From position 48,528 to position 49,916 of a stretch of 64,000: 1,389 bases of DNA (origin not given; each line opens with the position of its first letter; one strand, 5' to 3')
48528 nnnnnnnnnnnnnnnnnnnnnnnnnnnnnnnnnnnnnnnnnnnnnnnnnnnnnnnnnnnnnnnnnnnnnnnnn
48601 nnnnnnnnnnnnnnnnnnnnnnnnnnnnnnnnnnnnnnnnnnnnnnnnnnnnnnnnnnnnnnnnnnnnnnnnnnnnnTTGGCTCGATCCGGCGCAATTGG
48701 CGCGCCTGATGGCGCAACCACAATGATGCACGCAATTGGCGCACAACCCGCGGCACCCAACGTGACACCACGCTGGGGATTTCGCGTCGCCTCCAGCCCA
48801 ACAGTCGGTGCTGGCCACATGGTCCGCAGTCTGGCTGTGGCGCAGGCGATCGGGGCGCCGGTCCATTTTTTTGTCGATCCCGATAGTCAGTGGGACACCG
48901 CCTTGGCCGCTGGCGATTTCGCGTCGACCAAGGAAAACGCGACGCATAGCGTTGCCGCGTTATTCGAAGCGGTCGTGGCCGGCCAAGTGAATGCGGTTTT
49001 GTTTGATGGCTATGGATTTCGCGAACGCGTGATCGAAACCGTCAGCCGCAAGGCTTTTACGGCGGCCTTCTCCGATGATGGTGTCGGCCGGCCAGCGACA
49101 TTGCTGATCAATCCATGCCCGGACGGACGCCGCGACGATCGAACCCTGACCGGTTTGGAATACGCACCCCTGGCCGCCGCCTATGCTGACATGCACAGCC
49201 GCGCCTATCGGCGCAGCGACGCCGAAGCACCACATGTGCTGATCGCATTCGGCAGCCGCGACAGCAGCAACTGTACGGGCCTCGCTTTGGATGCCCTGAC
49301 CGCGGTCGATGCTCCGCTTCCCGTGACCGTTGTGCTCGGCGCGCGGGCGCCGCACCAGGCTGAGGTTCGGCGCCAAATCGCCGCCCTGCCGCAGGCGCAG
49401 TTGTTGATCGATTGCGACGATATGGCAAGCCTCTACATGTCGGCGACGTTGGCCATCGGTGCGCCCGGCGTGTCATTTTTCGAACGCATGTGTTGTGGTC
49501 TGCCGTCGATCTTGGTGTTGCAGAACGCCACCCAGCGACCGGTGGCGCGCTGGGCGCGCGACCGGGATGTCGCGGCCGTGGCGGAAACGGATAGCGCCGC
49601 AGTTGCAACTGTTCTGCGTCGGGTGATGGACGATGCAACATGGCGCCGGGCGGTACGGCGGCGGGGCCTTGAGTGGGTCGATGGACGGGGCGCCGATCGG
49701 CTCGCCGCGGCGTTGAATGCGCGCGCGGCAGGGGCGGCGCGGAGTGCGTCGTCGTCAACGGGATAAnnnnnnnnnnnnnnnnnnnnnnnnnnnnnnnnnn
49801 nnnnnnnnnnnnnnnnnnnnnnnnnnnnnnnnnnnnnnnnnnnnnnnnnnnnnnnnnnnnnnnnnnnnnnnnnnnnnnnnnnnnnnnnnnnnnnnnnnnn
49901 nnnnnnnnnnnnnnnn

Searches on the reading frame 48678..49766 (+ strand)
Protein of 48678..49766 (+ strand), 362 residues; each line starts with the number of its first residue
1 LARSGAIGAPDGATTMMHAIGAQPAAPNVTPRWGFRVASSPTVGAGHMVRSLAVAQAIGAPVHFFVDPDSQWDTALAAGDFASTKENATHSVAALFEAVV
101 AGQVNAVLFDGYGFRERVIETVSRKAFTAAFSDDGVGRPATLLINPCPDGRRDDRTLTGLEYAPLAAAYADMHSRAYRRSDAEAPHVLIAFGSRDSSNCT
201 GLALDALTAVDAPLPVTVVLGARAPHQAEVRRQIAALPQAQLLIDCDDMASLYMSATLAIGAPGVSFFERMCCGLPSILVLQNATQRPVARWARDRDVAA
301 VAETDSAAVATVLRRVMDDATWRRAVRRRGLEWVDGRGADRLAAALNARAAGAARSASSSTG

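Call 7: search_protein_families(library=pfam, proteins=[window:48678-49766:+])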
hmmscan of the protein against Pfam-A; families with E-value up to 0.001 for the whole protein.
window:48678-49766:+ (362 aa): 0 families

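Call 49: search_protein_families(library=pfam, proteins=[window:48678-49766:+], max_evalue=5)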
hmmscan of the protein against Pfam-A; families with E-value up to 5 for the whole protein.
window:48678-49766:+ (362 aa): 3 families
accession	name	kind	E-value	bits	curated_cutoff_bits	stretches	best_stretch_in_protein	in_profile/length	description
PF02350.25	Epimerase_2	-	0.017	14.4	30.6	1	205-346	205-346/347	UDP-N-acetylglucosamine 2-epimerase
PF03379.19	CcmB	-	0.074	12.9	24.9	1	203-270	76-143/215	CcmB protein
PF12482.14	DUF3701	-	0.24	12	26.9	1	284-354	11-77/93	Phage integrase protein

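Call 60: search_protein_families(library=ncbifam, proteins=[window:48678-49766:+], max_evalue=1e-8)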
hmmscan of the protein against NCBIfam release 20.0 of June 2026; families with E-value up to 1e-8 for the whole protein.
window:48678-49766:+ (362 aa): 1 family
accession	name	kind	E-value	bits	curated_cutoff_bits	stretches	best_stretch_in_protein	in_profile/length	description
TIGR03590.1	PseG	equivalog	1.2e-35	123.5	153.55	1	35-292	5-279/280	UDP-2,4-diacetamido-2,4,6-trideoxy-beta-L-altropyranose hydrolase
